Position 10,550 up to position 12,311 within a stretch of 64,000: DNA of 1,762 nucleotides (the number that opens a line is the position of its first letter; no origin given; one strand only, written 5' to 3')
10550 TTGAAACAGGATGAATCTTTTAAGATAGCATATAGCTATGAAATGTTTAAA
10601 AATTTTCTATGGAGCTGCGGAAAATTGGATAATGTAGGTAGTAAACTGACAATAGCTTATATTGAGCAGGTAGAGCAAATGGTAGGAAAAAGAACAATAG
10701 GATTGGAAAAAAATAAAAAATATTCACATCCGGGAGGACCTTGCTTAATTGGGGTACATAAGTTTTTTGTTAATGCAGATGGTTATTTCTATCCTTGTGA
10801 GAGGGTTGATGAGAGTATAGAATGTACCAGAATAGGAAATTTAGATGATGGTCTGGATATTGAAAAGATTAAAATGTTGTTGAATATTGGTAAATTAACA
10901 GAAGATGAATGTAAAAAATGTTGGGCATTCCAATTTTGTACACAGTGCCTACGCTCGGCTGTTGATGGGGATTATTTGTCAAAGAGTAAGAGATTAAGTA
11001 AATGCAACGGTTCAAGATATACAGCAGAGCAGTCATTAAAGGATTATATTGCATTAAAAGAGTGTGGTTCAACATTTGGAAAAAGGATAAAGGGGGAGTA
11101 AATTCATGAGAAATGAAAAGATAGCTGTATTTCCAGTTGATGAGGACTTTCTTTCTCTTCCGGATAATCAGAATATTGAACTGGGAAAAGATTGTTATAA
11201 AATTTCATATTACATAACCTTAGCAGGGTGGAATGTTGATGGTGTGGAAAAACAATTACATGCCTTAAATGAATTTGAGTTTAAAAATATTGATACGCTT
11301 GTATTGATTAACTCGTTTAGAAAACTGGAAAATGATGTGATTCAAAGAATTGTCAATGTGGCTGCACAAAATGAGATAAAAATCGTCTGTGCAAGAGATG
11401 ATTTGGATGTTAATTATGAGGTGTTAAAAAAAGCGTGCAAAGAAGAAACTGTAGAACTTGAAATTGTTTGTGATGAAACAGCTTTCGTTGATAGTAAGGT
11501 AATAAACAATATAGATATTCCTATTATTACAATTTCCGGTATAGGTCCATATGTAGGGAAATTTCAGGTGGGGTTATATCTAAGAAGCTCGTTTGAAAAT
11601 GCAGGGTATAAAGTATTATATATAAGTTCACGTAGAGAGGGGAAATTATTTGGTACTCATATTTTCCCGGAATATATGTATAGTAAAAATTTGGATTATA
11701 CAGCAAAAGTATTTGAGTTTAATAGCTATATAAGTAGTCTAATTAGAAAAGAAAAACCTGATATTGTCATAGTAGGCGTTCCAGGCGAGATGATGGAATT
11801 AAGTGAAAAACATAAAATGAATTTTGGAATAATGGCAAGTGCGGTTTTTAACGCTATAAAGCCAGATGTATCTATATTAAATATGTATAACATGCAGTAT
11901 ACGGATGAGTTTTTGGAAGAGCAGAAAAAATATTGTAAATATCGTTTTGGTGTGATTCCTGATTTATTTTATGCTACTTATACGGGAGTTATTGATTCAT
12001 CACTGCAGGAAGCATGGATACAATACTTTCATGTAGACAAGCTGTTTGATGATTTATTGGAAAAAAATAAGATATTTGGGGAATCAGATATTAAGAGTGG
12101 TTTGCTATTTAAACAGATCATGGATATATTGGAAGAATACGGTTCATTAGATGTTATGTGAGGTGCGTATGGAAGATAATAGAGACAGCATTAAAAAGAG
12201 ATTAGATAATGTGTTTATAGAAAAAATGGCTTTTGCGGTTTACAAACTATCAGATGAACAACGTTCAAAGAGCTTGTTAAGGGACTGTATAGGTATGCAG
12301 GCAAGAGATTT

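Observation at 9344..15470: Compact radical SAM/SPASM RiPP cluster with a Cys-rich precursor and three poorly understood partner proteins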

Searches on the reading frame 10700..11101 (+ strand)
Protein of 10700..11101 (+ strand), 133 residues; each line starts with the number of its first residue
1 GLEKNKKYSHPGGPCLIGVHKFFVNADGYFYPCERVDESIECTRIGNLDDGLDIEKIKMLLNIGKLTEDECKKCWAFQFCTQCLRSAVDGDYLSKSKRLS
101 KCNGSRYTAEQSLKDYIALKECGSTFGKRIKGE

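Call 80: search_protein_families(library=pfam, proteins=[window:10700-11101:+], max_evalue=10)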
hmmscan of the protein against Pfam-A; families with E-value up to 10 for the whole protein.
window:10700-11101:+ (133 aa): 1 family
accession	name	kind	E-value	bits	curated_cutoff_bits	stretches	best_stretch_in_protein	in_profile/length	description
PF13186.11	SPASM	-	0.0036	18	21.5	1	15-75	1-67/67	Iron-sulfur cluster-binding domain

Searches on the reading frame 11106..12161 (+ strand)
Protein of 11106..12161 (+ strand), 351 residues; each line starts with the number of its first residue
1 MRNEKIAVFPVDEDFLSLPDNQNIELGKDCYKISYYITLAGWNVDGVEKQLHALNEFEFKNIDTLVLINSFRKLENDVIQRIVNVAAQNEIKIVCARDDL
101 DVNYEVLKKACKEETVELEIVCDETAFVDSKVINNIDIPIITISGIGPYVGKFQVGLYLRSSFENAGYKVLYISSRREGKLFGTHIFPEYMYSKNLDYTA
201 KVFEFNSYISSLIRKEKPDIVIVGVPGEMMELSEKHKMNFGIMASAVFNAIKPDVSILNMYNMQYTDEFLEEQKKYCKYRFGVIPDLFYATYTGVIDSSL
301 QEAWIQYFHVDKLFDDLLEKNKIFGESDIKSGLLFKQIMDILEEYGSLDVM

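Call 3: search_protein_families(library=ncbifam, proteins=[window:11106-12161:+], max_evalue=0.01)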
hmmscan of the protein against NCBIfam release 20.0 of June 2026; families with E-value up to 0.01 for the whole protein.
window:11106-12161:+ (351 aa): 2 families
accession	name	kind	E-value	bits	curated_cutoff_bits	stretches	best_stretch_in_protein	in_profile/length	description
TIGR04066.1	nat_prod_clost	hypoth_equivalog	7.6e-63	212.7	200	1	4-313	1-323/361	TIGR04066 family peptide maturation system protein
NF053646.1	pMurD1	equivalog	0.0055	15.4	610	0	130-204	100-171/465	pseudomurein biosynthesis peptide ligase pMurD1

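Call 4: search_protein_families(library=pfam, proteins=[window:11106-12161:+], max_evalue=0.01)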
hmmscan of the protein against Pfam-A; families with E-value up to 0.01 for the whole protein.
window:11106-12161:+ (351 aa): 0 families

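Call 24: search_solved_structures(query=window:11106-12161:+, max_evalue=10, show_alignments=2)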
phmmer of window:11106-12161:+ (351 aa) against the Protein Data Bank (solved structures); distinct sequences matched with E-value up to 10: 2.
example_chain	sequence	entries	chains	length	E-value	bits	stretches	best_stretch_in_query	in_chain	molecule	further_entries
4ozt_E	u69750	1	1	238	0.021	17.3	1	258-348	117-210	Ecdysone receptor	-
4ozr_E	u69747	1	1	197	0.11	14.9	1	271-348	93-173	Ecdysone receptor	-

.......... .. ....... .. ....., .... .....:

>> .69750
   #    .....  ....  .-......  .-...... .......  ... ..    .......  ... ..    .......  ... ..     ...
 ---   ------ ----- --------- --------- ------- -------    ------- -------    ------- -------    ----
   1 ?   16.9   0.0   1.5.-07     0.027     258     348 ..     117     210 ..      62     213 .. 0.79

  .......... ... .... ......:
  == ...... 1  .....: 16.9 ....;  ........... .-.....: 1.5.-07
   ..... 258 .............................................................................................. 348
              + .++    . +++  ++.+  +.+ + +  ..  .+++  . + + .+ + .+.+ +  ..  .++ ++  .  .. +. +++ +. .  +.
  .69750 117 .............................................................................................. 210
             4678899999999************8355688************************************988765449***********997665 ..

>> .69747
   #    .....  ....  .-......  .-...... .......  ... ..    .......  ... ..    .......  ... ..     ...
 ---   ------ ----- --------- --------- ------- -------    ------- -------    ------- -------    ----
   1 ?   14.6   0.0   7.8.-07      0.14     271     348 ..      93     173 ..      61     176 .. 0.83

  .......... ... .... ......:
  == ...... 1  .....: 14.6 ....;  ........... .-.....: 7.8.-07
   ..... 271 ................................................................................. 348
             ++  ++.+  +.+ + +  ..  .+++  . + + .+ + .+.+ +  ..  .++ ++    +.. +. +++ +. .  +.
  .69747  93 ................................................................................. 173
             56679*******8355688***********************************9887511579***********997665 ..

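Call 27: find_homologous_proteins(query=window:11106-12161:+, max_evalue=0.001)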
Query window:11106-12161:+ (351 aa): 39 proteins with E <= 0.001 among 2409 candidates.
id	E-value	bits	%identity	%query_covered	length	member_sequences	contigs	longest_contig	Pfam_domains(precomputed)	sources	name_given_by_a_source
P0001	1.8e-223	759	97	100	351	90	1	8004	-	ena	-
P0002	4.8e-207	705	87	100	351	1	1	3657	-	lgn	-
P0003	5.0e-206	702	89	100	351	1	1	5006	-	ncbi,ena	-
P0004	5.6e-201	685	85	100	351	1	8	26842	-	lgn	-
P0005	4.3e-194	662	82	100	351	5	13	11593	-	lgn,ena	-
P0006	1.4e-186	638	78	100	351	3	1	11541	-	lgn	-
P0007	6.9e-178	609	74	100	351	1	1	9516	-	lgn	-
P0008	7.4e-177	606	89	87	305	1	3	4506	-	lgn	-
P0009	3.7e-176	603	72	100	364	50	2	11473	-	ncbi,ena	-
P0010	7.7e-175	599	72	100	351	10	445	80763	-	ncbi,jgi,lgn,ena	-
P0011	1.9e-173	594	72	100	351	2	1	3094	-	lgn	-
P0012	3.2e-173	594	72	100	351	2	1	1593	-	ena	-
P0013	2.0e-172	591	72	100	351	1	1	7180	-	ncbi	-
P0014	9.5e-172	589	72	100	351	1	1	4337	-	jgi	-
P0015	6.4e-167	573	90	81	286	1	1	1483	-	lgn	-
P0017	3.7e-161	554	66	100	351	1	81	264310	-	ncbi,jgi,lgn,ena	jgi:hypothetical protein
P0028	4.2e-123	429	51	99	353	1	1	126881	-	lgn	-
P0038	2.9e-30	124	28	99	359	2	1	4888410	-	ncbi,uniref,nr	ncbi:TIGR04066 family peptide maturation system protein [Paenibacillus sp. CAA11]|uniref:TIGR04066 f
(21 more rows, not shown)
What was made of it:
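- Closest known: SacP23 cluster of Paenibacillus polymyxa #23. Different: TIGR04066 proteins from other Paenibacillus are about 27% identical to the window's (call 27).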

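Call 34: search_protein_families(library=pfam, proteins=[window:11106-12161:+, P0038], max_evalue=10)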
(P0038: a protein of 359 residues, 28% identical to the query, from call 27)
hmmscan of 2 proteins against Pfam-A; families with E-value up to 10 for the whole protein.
window:11106-12161:+ (351 aa): 4 families
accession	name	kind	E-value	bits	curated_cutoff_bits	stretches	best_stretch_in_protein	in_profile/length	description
PF13477.12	Glyco_trans_4_2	-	0.13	12.9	23.4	1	161-223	18-80/139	Glycosyl transferase 4-like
PF16045.11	LisH_2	-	0.18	11.3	27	1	189-203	7-21/28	LisH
PF02670.22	DXP_reductoisom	-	0.2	12.8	21.7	1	78-146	35-101/129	1-deoxy-D-xylulose 5-phosphate reductoisomerase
PF13439.12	Glyco_transf_4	-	0.21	12.1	28.5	1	159-223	11-78/170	Glycosyltransferase Family 4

P0038 (359 aa): 0 families

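Call 35: find_encoding_contigs(protein=P0017, flank=9000, max_places=2)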
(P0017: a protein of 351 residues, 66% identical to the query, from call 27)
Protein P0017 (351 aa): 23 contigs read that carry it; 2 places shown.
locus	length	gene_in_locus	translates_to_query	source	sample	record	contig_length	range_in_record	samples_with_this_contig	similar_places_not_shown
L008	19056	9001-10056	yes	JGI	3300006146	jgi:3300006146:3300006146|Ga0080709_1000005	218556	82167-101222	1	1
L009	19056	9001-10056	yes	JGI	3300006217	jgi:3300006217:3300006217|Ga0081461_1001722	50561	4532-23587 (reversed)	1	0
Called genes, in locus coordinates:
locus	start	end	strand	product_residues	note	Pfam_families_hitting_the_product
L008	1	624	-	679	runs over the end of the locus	PF01055:Glyco_hydro_31_2nd, PF21365:Glyco_hydro_31_3rd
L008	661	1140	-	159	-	-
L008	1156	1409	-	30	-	-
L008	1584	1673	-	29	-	-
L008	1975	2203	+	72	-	-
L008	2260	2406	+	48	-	-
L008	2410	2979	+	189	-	PF04647:AgrB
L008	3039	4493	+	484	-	-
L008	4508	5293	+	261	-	-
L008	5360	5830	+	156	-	-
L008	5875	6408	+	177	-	PF12995:DUF3879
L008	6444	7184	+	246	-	PF19498:DUF6033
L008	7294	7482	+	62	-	PF27803:Bacteriocin_CLI3235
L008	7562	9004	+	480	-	PF04055:Radical_SAM, PF13353:Fer4_12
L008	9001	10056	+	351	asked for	-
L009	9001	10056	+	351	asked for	-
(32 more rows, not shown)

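Call 36: find_encoding_contigs(protein=P0028, flank=9000, max_places=1)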
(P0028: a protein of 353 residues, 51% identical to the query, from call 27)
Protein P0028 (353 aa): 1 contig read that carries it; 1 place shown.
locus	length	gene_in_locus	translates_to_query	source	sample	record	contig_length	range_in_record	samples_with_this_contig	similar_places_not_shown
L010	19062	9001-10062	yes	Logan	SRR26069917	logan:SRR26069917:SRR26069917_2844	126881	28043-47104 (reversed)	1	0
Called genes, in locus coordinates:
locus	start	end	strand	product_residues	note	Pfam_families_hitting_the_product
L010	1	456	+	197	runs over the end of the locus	PF20187:DUF6550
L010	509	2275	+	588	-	PF26613:DUF8193, PF26614:DUF8194, PF26615:DUF8195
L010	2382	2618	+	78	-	PF00313:CSD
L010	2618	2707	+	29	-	-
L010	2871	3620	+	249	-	PF00072:Response_reg, PF04397:LytTR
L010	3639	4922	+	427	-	PF14501:HATPase_c_5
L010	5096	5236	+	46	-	-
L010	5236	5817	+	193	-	PF04647:AgrB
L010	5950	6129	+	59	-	PF27803:Bacteriocin_CLI3235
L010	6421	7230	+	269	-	PF19498:DUF6033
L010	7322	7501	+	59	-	PF27803:Bacteriocin_CLI3235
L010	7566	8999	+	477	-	PF13353:Fer4_12, PF04055:Radical_SAM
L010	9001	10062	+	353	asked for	-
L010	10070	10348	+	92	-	-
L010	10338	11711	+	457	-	PF00082:Peptidase_S8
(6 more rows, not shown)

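Call 37: find_encoding_contigs(protein=P0038, flank=9000, max_places=1)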
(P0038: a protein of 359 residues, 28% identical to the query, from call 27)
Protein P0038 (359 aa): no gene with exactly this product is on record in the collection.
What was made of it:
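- Tried and rejected: A look-up of the Paenibacillus TIGR04066 protein P0038 found no contig (call 37).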

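Call 40: predict_structure(alignment_id=A1)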
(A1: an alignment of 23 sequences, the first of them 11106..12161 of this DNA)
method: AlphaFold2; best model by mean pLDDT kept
length: 351 residues; sequences in the alignment: 23
mean_pLDDT: 76.4   pTM: 0.79
mean pLDDT of the five models: 76.4, 73.0, 72.9, 70.1, 61.3
residues with pLDDT >= 90: 116; 70-90: 125; 50-70: 45; < 50: 65
segments of 3 or more residues with pLDDT < 50: 231-238, 262-285, 296-320, 348-351
pLDDT, mean of each block of 10 residues (from residue 1): 82 83 89 90 64 89 91 82 94 85 81 94 79 87 71 88 95 92 91 85 93 95 80 50 81 78 42 44 51 50 42 45 70 87 58 36
secondary structure, 60 per line:
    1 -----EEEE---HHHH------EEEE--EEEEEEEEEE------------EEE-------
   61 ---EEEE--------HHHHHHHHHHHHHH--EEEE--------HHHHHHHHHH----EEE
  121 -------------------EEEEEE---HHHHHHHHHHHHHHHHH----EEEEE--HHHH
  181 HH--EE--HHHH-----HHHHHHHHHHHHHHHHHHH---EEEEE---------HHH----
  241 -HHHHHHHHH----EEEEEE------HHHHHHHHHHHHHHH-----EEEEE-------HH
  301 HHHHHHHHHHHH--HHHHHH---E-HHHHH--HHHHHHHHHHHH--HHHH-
elements in order: E6-9 H13-16 E23-26 E29-38 E51-53 E64-67 H76-89 E92-95 H104-113 E118-120 E140-145 H149-165 E170-174 H177-182 H189-192 H198-216 E220-224 H242-250 E255-260 H267-281 E287-291 H299-312 H315-320 H326-330 H333-344 H347-350

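Call 43: fold_search(model_id=the predicted structure, library=pdb)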
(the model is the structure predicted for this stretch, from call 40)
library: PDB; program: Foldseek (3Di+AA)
matches with E <= 10: 1157; with E <= 0.001: 7
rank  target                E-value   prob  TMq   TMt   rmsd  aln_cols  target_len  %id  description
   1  2obn_D                3.4e-07  1.00  0.47  0.48   9.5       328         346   14  Crystal structure of a duf1611 family protein (ava_3511) from anabaena variabilis atcc 29413 at 2.30 A resolution (released 2007-01-16)
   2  2obn_B                3.4e-07  1.00  0.49  0.50  11.7       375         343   14  Crystal structure of a duf1611 family protein (ava_3511) from anabaena variabilis atcc 29413 at 2.30 A resolution (released 2007-01-16)
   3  7xrj                  3.4e-07  1.00  0.37  0.38   9.9       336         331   13  crystal structure of N-acetyltransferase DgcN-25328 (released 2023-02-01)
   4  2obn_A                1.3e-06  1.00  0.47  0.48   9.2       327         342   15  Crystal structure of a duf1611 family protein (ava_3511) from anabaena variabilis atcc 29413 at 2.30 A resolution (released 2007-01-16)
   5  2obn_C                8.7e-06  1.00  0.50  0.51   9.0       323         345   13  Crystal structure of a duf1611 family protein (ava_3511) from anabaena variabilis atcc 29413 at 2.30 A resolution (released 2007-01-16)
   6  2g0t_B                4.1e-05  1.00  0.51  0.52   7.3       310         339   12  Crystal structure of a putative nucleotide binding protein (tm0796) from Thermotoga maritima at 2.67 A resolution (released 2006-02-28)
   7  2g0t_A                6.7e-05  1.00  0.49  0.51   7.6       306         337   12  Crystal structure of a putative nucleotide binding protein (tm0796) from Thermotoga maritima at 2.67 A resolution (released 2006-02-28)
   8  4ue5_D                2.5e-03  0.89  0.24  0.20  17.6       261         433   13  Structural basis for targeting and elongation arrest of Bacillus signal recognition particle (released 2015-09-09)
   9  9y43_A                2.8e-03  0.87  0.25  0.15  11.3       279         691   11  3-hydroxypropionyl-CoA Synthetase (ADP-forming) from Nitrosopumilus maritimus. (released 2025-10-01)
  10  3dm5_A                4.6e-03  0.92  0.25  0.21  17.4       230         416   16  Structures of SRP54 and SRP19, the two proteins assembling the ribonucleic core of the Signal Recognition Particle fro (released 2008-11-04)
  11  2oxr                  9.7e-03  0.91  0.25  0.34  11.6       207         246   16  PAB0955 crystal structure : a GTPase in GDP and Mg bound form from Pyrococcus abyssi (after GTP hydrolysis) (released 2007-04-24)
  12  5l3w                  1.0e-02  0.90  0.25  0.29  16.8       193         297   10  Structure of the crenarchaeal FtsY GTPase bound to GDP (released 2016-06-08)
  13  9y43_B                1.0e-02  0.66  0.24  0.15  11.8       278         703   12  3-hydroxypropionyl-CoA Synthetase (ADP-forming) from Nitrosopumilus maritimus. (released 2025-10-01)
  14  5ks8_C                1.1e-02  0.30  0.16  0.11  20.9       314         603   13  Crystal structure of two-subunit pyruvate carboxylase from Methylobacillus flagellatus (released 2016-10-19)
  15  7cm9_D                1.2e-02  0.66  0.27  0.16  13.7       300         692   13  DMSP lyase DddX (released 2021-05-19)
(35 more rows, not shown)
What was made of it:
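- On DUF1611 / DgcN family (for the 351-aa protein): The top 7 Foldseek hits are 2obn, 7xrj and 2g0t, at probability 1.00 with 306-375 aligned columns and TM about 0.5 (call 43).
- Closest known: DUF1611 family / DgcN D-glutamate N-acetyltransferase. Same: Whole-length fold match of the TIGR04066 model (call 43).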

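Call 52: find_related_loci(query=A1, collection=metagenome_contigs, flank=8000)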
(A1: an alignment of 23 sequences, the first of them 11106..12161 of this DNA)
Query A1 (351 aa) in metagenome_contigs; peptide patterns used: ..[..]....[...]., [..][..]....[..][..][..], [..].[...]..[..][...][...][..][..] (x = any residue, [..] = any of these).
600 stretches matched a pattern (row limit reached: there are more); 41 encode a relative of the query (tblastn E <= 1e-3); 41 distinct loci.
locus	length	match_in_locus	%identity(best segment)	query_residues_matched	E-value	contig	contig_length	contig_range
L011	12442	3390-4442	97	1-351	0e+0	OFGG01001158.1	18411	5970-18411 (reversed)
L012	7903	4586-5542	91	1-319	0e+0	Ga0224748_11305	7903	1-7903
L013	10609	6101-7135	57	7-351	1e-139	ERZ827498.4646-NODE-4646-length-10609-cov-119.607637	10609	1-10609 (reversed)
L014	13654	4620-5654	57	7-351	1e-139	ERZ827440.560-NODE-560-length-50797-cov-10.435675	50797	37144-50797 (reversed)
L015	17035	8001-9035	57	7-351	1e-139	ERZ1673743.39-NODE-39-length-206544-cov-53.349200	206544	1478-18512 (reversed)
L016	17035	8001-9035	57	7-351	1e-139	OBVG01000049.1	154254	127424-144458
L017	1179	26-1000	57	29-351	3e-143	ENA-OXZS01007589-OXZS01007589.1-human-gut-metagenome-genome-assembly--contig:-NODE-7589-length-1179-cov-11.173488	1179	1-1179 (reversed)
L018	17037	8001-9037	66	7-351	5e-116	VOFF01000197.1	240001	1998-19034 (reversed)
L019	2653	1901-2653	52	7-257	8e-88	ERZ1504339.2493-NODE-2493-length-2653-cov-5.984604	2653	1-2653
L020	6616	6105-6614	50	7-176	7e-50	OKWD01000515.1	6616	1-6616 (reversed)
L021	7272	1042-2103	30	5-351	6e-47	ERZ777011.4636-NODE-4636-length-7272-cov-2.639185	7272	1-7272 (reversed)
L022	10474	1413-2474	31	5-351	8e-45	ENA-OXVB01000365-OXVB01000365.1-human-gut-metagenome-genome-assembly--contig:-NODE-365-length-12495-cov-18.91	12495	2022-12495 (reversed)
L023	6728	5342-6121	33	83-346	9e-40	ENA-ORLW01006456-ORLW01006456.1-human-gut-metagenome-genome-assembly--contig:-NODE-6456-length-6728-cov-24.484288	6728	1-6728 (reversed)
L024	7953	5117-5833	33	112-349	2e-39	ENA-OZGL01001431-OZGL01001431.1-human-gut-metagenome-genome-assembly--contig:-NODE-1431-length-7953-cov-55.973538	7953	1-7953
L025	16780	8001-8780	31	83-346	9e-39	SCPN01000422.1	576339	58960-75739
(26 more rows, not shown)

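Call 58: search_solved_structures(query=A1, max_evalue=10, show_alignments=3)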
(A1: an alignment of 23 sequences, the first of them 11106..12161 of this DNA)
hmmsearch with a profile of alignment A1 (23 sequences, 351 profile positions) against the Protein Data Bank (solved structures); distinct sequences matched with E-value up to 10: 0.
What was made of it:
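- On DUF1611 / DgcN family (for the 351-aa protein): No Pfam hit even at E <= 10 (call 34), and a profile search of PDB sequences found nothing (call 58).
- Tried and rejected: Sequence searches of the PDB with the 351-aa protein gave only a chance ecdysone-receptor match, and its profile gave nothing (calls 24, 58).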

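Call 77: search_protein_representatives(alignment_id=A1)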
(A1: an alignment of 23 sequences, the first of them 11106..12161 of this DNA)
Query: 23 sequences, 351 profile positions. Proteins with E-value up to 0.001 (for the whole library): 1849; up to 1e-10: 1232; up to 1e-30: 532. The best 150 are listed.
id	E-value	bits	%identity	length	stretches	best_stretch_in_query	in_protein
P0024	2.2e-173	592.9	-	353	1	1-351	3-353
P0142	2.0e-118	412.0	-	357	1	1-351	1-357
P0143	3.9e-69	250.0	-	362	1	3-349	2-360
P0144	1.6e-68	247.9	-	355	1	1-349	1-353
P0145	8.6e-68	245.5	-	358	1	1-350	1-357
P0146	4.1e-67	243.3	-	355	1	6-351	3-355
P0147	3.2e-65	237.1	-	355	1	3-350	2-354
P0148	1.9e-64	234.5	-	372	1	2-349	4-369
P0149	1.1e-63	232.1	-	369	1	3-350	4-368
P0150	6.4e-62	226.2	-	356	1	7-349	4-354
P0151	1.8e-60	221.4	-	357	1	2-349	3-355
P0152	2.8e-60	220.8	-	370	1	4-349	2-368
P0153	6.7e-59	216.3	-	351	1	5-346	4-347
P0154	6.0e-58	213.2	-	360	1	5-349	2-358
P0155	1.6e-56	208.4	-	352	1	5-349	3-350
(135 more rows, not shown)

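Call 85: search_dna_similar(query=window:11106-12161:+, collection=plasmids, mode=protein, max_rows=10)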
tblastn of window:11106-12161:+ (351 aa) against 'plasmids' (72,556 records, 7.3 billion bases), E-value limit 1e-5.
Records with a match: 2; places in all: 2; records where one place covers at least 80% of the query: 0.
Best place of each record, by identity: <60% 2.
By first word of the organism name: Clostridium 2.
By predicted mobility (MOB-suite, as given by PLSDB): non-mobilizable 2.
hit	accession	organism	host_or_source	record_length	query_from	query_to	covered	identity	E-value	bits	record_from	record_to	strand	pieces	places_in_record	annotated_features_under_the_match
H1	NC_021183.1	Clostridium pasteurianum BC1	-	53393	150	346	56%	34.3%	6e-21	101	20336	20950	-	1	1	TIGR04066 family peptide maturation system protein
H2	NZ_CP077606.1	Clostridium tagluense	single colony,lamb meat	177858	150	349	57%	30.6%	3e-17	91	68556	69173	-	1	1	TIGR04066 family peptide maturation system protein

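Call 87: get_annotated_region(hit=H1, flank=7000)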
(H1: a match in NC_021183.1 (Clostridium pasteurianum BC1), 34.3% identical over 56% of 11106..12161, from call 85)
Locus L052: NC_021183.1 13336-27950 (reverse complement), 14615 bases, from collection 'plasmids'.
description: Clostridium pasteurianum BC1 plasmid pCLOPA01, complete sequence
organism: Clostridium pasteurianum BC1 (NCBI taxid 86416)
taxonomy: Bacteria; Bacillota; Clostridia; Eubacteriales; Clostridiaceae; Clostridium; Clostridium pasteurianum; Clostridium pasteurianum BC1
host: -; source: -; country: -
typing (MOB-suite, as given by PLSDB): non-mobilizable; replicon rep_cluster_829
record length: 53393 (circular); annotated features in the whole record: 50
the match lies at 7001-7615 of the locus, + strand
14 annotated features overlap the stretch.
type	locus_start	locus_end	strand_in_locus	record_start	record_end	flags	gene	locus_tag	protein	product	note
CDS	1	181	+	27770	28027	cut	-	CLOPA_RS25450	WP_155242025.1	hypothetical protein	-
CDS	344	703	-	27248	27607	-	-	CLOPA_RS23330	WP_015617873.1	hypothetical protein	-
CDS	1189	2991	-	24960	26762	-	-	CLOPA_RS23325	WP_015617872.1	ABC transporter ATP-binding protein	-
CDS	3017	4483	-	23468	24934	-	-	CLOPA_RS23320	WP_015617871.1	glycosyltransferase family 39 protein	-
CDS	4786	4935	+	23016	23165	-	-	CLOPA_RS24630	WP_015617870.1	CLI_3235 family bacteriocin precursor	GO:0030152 - bacteriocin biosynthetic process [Evidence IEA]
CDS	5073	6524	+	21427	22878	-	ccpM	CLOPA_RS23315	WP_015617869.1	Cys-rich peptide radical SAM maturase CcpM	GO:0030152 - bacteriocin biosynthetic process [Evidence IEA]; GO:0046500 - S-adenosylmethionine metabolic process ...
CDS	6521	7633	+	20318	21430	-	-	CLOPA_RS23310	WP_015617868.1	TIGR04066 family peptide maturation system protein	-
CDS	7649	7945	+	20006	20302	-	-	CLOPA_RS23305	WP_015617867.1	hypothetical protein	-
CDS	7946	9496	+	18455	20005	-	-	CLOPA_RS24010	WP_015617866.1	S8 family serine peptidase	GO:0006508 - proteolysis [Evidence IEA]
CDS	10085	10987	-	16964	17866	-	-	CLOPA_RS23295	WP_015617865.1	transposase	-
CDS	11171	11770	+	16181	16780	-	-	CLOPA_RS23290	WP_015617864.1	site-specific integrase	-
CDS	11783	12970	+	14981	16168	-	-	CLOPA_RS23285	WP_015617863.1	DUF4158 domain-containing protein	-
CDS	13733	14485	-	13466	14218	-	-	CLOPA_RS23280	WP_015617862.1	EFR1 family ferrodoxin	-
CDS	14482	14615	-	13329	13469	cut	-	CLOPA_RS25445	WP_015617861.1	hypothetical protein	-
